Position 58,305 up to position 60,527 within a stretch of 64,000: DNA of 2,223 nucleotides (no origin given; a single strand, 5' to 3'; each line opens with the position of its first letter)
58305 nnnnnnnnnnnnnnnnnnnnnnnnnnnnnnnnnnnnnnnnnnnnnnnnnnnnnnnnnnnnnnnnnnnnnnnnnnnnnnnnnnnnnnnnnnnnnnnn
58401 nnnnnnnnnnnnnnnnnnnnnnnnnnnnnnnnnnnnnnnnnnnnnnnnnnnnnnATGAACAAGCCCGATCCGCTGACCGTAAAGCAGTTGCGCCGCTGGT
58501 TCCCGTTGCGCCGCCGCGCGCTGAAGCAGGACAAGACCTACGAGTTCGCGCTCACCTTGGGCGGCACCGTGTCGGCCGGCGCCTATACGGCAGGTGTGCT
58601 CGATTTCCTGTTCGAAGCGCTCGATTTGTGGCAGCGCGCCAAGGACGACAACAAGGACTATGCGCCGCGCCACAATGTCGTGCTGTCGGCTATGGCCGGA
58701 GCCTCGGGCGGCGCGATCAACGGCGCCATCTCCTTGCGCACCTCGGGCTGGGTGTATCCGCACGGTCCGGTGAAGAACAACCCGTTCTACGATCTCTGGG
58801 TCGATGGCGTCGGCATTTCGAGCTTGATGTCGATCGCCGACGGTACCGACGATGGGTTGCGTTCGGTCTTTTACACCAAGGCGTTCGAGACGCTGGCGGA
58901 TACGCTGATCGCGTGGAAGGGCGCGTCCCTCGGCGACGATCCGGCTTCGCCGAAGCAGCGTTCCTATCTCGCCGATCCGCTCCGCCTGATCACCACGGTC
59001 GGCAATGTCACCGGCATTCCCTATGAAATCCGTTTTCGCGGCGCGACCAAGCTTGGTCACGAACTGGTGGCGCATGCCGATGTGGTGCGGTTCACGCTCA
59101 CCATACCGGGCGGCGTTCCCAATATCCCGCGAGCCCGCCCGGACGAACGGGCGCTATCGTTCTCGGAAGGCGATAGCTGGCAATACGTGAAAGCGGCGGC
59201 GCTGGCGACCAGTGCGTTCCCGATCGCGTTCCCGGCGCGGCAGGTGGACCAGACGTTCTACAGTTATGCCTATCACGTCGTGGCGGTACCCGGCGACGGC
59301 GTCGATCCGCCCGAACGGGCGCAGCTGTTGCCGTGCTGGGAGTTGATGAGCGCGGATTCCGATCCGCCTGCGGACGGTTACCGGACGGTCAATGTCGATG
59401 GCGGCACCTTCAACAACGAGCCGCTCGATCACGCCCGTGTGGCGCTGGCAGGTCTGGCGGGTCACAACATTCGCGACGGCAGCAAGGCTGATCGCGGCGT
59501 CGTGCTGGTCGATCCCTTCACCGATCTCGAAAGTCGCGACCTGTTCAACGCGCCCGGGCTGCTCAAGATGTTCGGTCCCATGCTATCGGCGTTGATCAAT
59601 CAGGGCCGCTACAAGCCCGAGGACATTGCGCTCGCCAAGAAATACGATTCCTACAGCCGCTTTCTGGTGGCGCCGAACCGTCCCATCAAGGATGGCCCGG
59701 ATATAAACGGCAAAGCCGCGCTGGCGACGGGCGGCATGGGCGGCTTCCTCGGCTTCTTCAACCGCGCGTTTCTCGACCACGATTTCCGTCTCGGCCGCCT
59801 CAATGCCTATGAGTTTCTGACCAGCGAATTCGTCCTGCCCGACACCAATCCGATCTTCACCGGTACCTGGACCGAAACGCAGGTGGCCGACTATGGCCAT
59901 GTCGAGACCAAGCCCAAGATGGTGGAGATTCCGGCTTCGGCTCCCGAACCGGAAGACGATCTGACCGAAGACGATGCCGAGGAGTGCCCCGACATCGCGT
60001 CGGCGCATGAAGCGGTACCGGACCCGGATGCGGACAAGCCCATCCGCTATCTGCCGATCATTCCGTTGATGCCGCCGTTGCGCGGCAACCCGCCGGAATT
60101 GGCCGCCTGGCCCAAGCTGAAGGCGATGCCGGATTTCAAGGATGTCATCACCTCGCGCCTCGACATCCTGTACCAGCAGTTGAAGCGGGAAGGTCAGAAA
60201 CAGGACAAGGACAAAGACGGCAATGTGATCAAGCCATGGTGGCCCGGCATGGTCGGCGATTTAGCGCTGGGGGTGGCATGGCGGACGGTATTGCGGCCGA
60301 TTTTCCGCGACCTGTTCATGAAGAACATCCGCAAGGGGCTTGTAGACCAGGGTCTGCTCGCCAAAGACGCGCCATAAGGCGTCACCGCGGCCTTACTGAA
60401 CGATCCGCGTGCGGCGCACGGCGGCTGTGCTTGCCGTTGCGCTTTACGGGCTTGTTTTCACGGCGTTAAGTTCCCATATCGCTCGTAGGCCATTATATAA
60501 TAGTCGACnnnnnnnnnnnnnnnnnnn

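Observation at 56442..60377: Endolysin-like enzyme + unknown membrane protein + patatin phospholipase operon: candidate holin/hydrolase secretion, lysis or defence module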

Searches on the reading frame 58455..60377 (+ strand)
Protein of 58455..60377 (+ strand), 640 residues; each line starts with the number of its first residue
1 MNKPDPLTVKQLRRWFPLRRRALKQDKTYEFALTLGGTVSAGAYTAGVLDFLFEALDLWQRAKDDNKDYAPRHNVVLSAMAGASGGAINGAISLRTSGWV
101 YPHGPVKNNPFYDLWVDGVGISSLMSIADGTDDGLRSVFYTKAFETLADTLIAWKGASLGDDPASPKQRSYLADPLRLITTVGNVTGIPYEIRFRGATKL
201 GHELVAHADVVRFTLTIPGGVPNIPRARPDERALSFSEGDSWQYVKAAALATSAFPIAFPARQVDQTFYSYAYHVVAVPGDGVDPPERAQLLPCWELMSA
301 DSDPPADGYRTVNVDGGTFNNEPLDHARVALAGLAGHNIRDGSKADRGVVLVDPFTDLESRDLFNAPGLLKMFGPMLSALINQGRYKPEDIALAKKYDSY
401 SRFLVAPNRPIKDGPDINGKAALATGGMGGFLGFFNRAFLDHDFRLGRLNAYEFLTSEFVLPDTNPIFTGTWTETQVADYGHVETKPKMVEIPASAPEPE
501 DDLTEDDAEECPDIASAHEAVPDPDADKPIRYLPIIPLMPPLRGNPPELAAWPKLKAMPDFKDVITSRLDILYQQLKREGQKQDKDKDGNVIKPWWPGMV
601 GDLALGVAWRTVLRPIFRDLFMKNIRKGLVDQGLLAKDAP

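Call 3: search_protein_families(library=pfam, proteins=[window:58455-60377:+], max_evalue=0.01)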
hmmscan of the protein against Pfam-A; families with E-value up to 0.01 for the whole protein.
window:58455-60377:+ (640 aa): 1 family
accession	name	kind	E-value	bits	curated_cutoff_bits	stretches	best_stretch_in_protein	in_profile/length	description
PF01734.28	Patatin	-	1.5e-10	42.1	27.7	1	33-327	1-190/191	Patatin-like phospholipase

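Call 4: search_protein_families(library=padloc, proteins=[window:58455-60377:+], max_evalue=0.01)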
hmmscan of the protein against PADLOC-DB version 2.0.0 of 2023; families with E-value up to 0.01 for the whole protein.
window:58455-60377:+ (640 aa): 0 families

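Call 5: search_protein_families(library=ncbifam, proteins=[window:58455-60377:+], max_evalue=0.01)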
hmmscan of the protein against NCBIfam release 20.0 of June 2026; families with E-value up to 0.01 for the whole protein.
window:58455-60377:+ (640 aa): 1 family
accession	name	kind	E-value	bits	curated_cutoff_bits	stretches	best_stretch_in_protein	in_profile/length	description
TIGR03607.1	TIGR03607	subfamily_domain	1.8e-09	37.1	262.45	1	72-386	59-342/732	patatin-like protein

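Call 30: search_protein_families(library=phrogs, proteins=[window:58455-60374:+], max_evalue=0.01)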
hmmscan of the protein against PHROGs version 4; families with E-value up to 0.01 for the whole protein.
window:58455-60374:+ (640 aa): 0 families

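Call 78: find_homologous_proteins(query=window:58455-60374:+)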
Query window:58455-60374:+ (640 aa): 560 proteins with E <= 0.001 among 8000 candidates; the best 120 are listed.
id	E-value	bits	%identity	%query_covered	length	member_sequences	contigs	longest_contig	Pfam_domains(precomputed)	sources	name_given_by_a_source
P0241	0.0e+0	1484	100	100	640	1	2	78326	PF01734.28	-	-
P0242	0.0e+0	1395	94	100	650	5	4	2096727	PF01734.28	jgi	jgi:hypothetical protein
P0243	0.0e+0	1264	85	100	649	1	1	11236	PF01734.28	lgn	-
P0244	0.0e+0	1185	82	100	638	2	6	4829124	PF01734.28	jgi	jgi:hypothetical protein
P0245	0.0e+0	1161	80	100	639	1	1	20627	PF01734.28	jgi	jgi:hypothetical protein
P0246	0.0e+0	1130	79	100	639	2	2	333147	PF01734.28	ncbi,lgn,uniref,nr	ncbi:patatin-like phospholipase family protein [Rhizomicrobium electricum]|uniref:PNPLA domain-conta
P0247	1.2e-190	653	50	99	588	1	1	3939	PF01734.28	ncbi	-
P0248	4.5e-182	625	51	99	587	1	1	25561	PF01734.28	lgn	-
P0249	5.2e-182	625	51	99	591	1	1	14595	PF01734.28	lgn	-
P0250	2.7e-181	622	50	99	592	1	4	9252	PF01734.28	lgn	-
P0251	1.4e-180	620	49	99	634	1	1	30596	-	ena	-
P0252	7.1e-178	611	48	99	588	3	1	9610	PF01734.28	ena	-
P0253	3.1e-169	582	48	98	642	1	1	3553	PF01734.28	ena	-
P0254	1.4e-156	541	45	99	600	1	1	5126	PF01734.28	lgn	-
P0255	2.9e-156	540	45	99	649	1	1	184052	PF01734.28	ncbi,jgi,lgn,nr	ncbi:MAG TPA: patatin-like phospholipase family protein [Rhizomicrobium sp.]|jgi:hypothetical protei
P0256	4.4e-156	539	45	99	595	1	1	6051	PF01734.28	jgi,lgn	jgi:hypothetical protein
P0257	9.7e-155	535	46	99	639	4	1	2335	PF01734.28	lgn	-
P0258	5.7e-153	529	45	99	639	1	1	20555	PF01734.28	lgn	-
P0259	3.1e-152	526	44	99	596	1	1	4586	PF01734.28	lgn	-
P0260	1.0e-150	521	44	99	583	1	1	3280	PF01734.28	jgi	-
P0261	2.4e-148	513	45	98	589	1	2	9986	PF01734.28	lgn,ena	-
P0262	2.0e-147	510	45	99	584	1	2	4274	PF01734.28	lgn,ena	-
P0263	2.2e-147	510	43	99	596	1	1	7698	PF01734.28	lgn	-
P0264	1.7e-146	507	43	100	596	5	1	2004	PF01734.28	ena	-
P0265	9.9e-146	505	44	100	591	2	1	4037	PF01734.28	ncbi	-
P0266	1.5e-145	504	44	99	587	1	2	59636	PF01734.28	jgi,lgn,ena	-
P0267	2.9e-145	503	43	99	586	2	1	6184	PF01734.28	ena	-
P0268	8.2e-145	502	45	99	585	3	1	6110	PF01734.28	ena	-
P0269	1.4e-144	501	45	99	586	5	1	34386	PF01734.28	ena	-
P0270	1.9e-144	501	44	99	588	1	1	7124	PF01734.28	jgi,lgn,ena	-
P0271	2.0e-144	500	44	100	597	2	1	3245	PF01734.28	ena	-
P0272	2.3e-144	500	43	100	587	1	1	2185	PF01734.28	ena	-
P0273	4.2e-144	499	43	98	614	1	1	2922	PF01734.28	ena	-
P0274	5.5e-144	499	43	99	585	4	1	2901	PF01734.28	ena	-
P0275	6.5e-144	499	44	99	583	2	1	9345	PF01734.28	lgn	-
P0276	1.1e-143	498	44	99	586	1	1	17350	PF01734.28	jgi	jgi:patatin-like phospholipase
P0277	3.7e-143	496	43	99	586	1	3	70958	PF01734.28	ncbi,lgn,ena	-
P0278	7.0e-143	495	43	99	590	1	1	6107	PF01734.28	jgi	-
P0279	1.1e-142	495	44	99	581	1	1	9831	PF01734.28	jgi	jgi:hypothetical protein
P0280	1.2e-142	495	43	99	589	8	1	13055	PF01734.28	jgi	jgi:hypothetical protein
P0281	1.4e-142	494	43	99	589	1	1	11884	PF01734.28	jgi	-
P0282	6.3e-142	492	42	99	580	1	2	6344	PF01734.28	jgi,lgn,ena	-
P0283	7.7e-142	492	43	99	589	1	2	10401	PF01734.28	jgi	jgi:hypothetical protein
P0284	1.1e-141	491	44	99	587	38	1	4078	PF01734.28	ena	-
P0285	7.5e-141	489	43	99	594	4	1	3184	PF01734.28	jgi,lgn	-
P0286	8.1e-141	489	42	100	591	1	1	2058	PF01734.28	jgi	jgi:patatin-like phospholipase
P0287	8.7e-141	488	43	99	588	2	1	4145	PF01734.28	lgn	-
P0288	9.4e-140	485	42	100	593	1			PF01734.28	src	-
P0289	2.0e-139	484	43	99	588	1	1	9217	PF01734.28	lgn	-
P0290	2.3e-139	484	43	99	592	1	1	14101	PF01734.28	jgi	jgi:hypothetical protein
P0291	4.5e-139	483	42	99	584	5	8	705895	PF01734.28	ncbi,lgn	-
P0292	1.5e-138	481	42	99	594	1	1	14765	PF01734.28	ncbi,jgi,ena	-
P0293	1.9e-137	477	42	99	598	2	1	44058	PF01734.28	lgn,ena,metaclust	metaclust:\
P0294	5.8e-137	476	43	99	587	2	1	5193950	PF01734.28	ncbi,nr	ncbi:MAG: patatin-like phospholipase family protein [Enhydrobacter sp.]|nr:MAG: patatin-like phospho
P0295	2.0e-136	474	42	100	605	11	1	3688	PF01734.28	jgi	jgi:hypothetical protein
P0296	4.7e-136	473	43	97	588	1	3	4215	PF01734.28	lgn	-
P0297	5.5e-136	473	42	99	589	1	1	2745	PF01734.28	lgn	-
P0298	2.3e-135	470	42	99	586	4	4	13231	PF01734.28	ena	-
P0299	2.9e-135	470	45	90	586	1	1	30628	PF01734.28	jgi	jgi:hypothetical protein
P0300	7.8e-135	469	40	99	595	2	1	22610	PF01734.28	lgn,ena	-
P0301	7.7e-134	465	44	99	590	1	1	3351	PF01734.28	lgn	-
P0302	7.9e-134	465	42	98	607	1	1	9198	PF01734.28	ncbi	-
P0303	1.4e-133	465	41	99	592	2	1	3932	PF01734.28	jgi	jgi:predicted acylesterase/phospholipase RssA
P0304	1.9e-133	464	41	99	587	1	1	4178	PF01734.28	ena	-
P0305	2.0e-133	464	44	90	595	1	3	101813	PF01734.28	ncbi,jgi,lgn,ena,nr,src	ncbi:MAG TPA: patatin-like phospholipase family protein [Reyranella sp.]|nr:patatin-like phospholipa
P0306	4.3e-133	463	41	99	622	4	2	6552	PF01734.28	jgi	jgi:predicted acylesterase/phospholipase RssA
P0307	1.6e-132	461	42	99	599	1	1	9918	PF01734.28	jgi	jgi:hypothetical protein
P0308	1.7e-132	461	41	99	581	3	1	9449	PF01734.28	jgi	-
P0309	8.9e-132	459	41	98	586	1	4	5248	PF01734.28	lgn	-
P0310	1.3e-131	458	41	100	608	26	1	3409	PF01734.28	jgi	jgi:hypothetical protein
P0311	1.3e-131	458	40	98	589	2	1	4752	PF01734.28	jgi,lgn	-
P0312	1.4e-131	458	41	99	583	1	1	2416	PF01734.28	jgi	-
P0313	2.0e-131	457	41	100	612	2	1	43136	PF01734.28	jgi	jgi:hypothetical protein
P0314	6.9e-131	456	43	90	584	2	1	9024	PF01734.28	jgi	jgi:hypothetical protein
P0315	1.3e-129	452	41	99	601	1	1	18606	PF01734.28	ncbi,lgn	-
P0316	8.3e-129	449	40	98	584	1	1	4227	PF01734.28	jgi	jgi:hypothetical protein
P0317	3.3e-128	447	42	90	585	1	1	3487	PF01734.28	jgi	-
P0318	6.5e-128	446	41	99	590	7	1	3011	PF01734.28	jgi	-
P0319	6.1e-127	443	45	85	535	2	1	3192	PF01734.28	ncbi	-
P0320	7.0e-127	442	43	95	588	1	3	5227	PF01734.28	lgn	-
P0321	4.0e-126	440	41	99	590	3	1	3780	PF01734.28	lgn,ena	-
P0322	2.0e-124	434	40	99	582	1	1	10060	PF01734.28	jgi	jgi:Patatin-like phospholipase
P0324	9.6e-123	429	40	99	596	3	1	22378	PF01734.28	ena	-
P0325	9.9e-123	429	42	90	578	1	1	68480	PF01734.28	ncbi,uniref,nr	ncbi:patatin-like phospholipase family protein [Mesorhizobium carmichaelinearum]|uniref:patatin-like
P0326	3.3e-121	424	40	99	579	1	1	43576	PF01734.28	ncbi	-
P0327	1.1e-120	422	46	77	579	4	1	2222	PF01734.28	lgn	-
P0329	5.9e-118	413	41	99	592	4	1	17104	PF01734.28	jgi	-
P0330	3.7e-116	407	40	97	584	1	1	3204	PF01734.28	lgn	-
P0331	3.8e-116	407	39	98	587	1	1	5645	PF01734.28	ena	-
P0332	6.7e-114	400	40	96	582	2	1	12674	PF01734.28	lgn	-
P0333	2.6e-113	398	39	95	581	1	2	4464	PF01734.28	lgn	-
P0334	2.9e-113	397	39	97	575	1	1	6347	PF01734.28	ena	-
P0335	4.7e-112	393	54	55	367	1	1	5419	PF01734.28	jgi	-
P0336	5.9e-111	390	45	74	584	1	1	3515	PF01734.28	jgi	jgi:patatin-like phospholipase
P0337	4.1e-109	384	38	98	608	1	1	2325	PF01734.28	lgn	-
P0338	2.9e-104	368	43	72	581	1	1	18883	PF01734.28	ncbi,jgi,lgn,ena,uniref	ncbi:patatin-like phospholipase family protein [Zavarzinia sp.]|uniref:patatin-like phospholipase fa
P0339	2.2e-103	365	44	75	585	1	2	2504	PF01734.28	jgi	jgi:hypothetical protein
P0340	4.4e-101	357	37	99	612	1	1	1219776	PF01734.28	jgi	jgi:hypothetical protein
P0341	5.2e-100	354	43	75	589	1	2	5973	PF01734.28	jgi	jgi:hypothetical protein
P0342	3.0e-99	351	41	78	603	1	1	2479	PF01734.28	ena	-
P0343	1.1e-97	346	38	98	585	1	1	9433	PF01734.28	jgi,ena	-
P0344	2.0e-97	345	37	99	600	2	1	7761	PF01734.28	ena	-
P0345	1.2e-95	339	38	96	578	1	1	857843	PF01734.28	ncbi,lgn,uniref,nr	ncbi:Patatin-like phospholipase [Kaistia soli DSM 19436]|uniref:Patatin-like phospholipase n=1 Tax=K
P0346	2.0e-94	335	37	88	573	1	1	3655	PF01734.28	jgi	jgi:hypothetical protein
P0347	5.1e-93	331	42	73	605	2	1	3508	PF01734.28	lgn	-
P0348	6.4e-93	330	41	75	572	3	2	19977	PF01734.28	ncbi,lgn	-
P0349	8.4e-93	330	42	74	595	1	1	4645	PF01734.28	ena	-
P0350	2.0e-92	329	36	96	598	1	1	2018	PF01734.28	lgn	-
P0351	2.8e-92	328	41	71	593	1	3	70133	PF01734.28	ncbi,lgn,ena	-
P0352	6.6e-92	327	39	88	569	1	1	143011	PF01734.28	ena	-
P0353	1.8e-91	325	41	71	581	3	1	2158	PF01734.28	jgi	jgi:hypothetical protein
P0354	2.5e-91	325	42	70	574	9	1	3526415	PF01734.28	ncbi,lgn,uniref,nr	ncbi:hypothetical protein OTERR_01340 [Oryzomicrobium terrae]|uniref:PNPLA domain-containing protein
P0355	4.7e-91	324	39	86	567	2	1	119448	PF01734.28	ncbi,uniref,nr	ncbi:patatin-like phospholipase family protein [Mesorhizobium sp. BR1-1-16]|uniref:patatin-like phos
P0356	4.9e-91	324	40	76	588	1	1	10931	PF01734.28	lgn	-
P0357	2.5e-90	322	41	74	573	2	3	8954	PF01734.28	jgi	jgi:hypothetical protein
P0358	1.5e-89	319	36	96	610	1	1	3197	PF01734.28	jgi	jgi:hypothetical protein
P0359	2.5e-89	318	40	76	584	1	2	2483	PF01734.28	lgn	-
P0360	7.3e-89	317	41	71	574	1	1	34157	PF01734.28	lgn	-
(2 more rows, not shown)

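Call 79: find_encoding_contigs(protein=P0354, flank=6000, max_places=1)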
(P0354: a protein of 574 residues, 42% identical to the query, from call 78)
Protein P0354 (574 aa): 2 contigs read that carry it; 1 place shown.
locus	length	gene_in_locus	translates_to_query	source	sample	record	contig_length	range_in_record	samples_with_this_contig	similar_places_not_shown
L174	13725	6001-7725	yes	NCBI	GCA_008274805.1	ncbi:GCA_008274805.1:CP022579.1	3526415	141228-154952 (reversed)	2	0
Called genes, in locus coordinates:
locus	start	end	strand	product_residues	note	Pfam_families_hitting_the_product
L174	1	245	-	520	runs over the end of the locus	PF03486:HI0933_like (faint), PF13192:Thioredoxin_3, PF07992:Pyr_redox_2, PF01134:GIDA (faint), PF12831:FAD_oxidored (weak), PF13738:Pyr_redox_3, PF00070:Pyr_redox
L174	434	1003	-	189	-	PF00578:AhpC-TSA, PF08534:Redoxin, PF10417:1-cysPrx_C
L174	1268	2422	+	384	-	PF13489:Methyltransf_23 (faint), PF05175:MTS, PF06325:PrmA, PF08241:Methyltransf_11 (weak), PF13649:Methyltransf_25 (weak)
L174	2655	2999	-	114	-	PF02627:CMD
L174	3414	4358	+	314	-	PF09335:VTT_dom, PF00581:Rhodanese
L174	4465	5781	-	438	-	PF22046:FabMG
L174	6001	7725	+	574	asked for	PF01734:Patatin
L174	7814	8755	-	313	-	PF16881:LIAS_N (weak), PF04055:Radical_SAM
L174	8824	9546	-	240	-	PF21948:LplA-B_cat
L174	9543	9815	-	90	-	PF04359:DUF493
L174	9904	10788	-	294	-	PF01063:Aminotran_4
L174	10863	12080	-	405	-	PF00768:Peptidase_S11, PF13354:Beta-lactamase2, PF07943:PBP5_C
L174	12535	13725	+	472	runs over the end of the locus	PF02321:OEP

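Call 80: find_encoding_contigs(protein=P0340, flank=6000, max_places=1)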
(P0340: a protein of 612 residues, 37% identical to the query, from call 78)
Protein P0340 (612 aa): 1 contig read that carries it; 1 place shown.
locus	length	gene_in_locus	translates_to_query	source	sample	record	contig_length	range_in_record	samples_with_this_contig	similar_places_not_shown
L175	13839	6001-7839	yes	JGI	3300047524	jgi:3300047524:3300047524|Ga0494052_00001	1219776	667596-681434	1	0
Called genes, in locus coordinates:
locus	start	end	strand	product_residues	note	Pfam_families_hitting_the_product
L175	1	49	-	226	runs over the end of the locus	PF08808:RES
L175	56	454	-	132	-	PF20432:Xre-like-HTH, PF09722:Xre_MbcA_ParS_C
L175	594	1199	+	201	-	-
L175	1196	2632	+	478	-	PF00899:ThiF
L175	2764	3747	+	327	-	-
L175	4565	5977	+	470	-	-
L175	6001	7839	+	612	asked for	PF01734:Patatin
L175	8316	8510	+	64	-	-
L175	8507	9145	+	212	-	-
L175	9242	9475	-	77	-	-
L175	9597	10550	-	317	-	-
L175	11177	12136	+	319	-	PF04471:Mrr_cat (weak)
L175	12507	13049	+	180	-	-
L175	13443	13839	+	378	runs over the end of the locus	-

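Call 94: search_protein_families(library=padloc, proteins=[L175:594-1196:+, L175:1196-2629:+, L175:2764-3744:+, L175:4565-5974:+, L175:6001-7836:+, L175:8507-9142:+, L175:9600-10550:-, L175:11177-12133:+], max_evalue=0.01)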
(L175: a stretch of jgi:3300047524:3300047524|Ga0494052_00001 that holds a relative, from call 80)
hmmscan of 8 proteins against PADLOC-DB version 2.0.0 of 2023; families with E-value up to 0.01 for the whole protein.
L175:594-1196:+ (201 aa): 0 families

L175:1196-2629:+ (478 aa): 24 families
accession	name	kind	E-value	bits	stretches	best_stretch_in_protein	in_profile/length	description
PDLC00829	E1-E2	-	9.6e-12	42.7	1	200-360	169-320/426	E1-E2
PDLC00828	E1-E2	-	1.5e-08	32.4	1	200-281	173-251/431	E1-E2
PDLC00837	E1-E2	-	2.2e-08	31.4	1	201-317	324-441/593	E1-E2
PDLC00839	E1-E2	-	2.7e-08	30.5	1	200-249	368-415/602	E1-E2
PDLC00840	E1-E2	-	1.2e-07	29.2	1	204-300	215-309/458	E1-E2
PDLC00848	E1-E2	-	1.3e-07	28.3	1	202-268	374-437/607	E1-E2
PDLC00850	E1-E2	-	4.2e-07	26.8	1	202-272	314-381/566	E1-E2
PDLC00832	E1-E2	-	7.7e-07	25.7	1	200-252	336-386/588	E1-E2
PDLC00844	E1-E2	-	1e-06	25.7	1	197-270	271-341/489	E1-E2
PDLC00834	E1-E2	-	1e-06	25.6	1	198-266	298-365/564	E1-E2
PDLC00843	E1-E2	-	1.8e-06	24.8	1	200-250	316-364/575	E1-E2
PDLC00846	E1-E2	-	1.8e-06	24.8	1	205-270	320-384/587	E1-E2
PDLC00835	E1-E2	-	8.5e-06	22.4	1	202-320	373-487/778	E1-E2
PDLC00855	E1-E2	-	1e-05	22.8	1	199-252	299-350/579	E1-E2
PDLC00831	E1-E2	-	3e-05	21.1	1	165-249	282-365/578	E1-E2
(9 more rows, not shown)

L175:2764-3744:+ (327 aa): 1 family
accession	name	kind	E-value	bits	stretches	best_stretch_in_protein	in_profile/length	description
PDLC03865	LmuB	-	0.0018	14.5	1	6-171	304-452/1007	-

L175:4565-5974:+ (470 aa): 0 families

L175:6001-7836:+ (612 aa): 0 families

L175:8507-9142:+ (212 aa): 0 families

L175:9600-10550:- (317 aa): 0 families

L175:11177-12133:+ (319 aa): 1 family
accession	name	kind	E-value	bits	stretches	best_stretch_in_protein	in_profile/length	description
PDLC03657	mREase_IV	-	5.2e-06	24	1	211-281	208-282/317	Type IV methyl-directed restriction enzyme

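Call 95: search_solved_structures(query=window:58455-60374:+, max_evalue=1, show_alignments=1)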
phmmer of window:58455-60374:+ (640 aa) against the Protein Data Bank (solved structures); distinct sequences matched with E-value up to 1: 0.
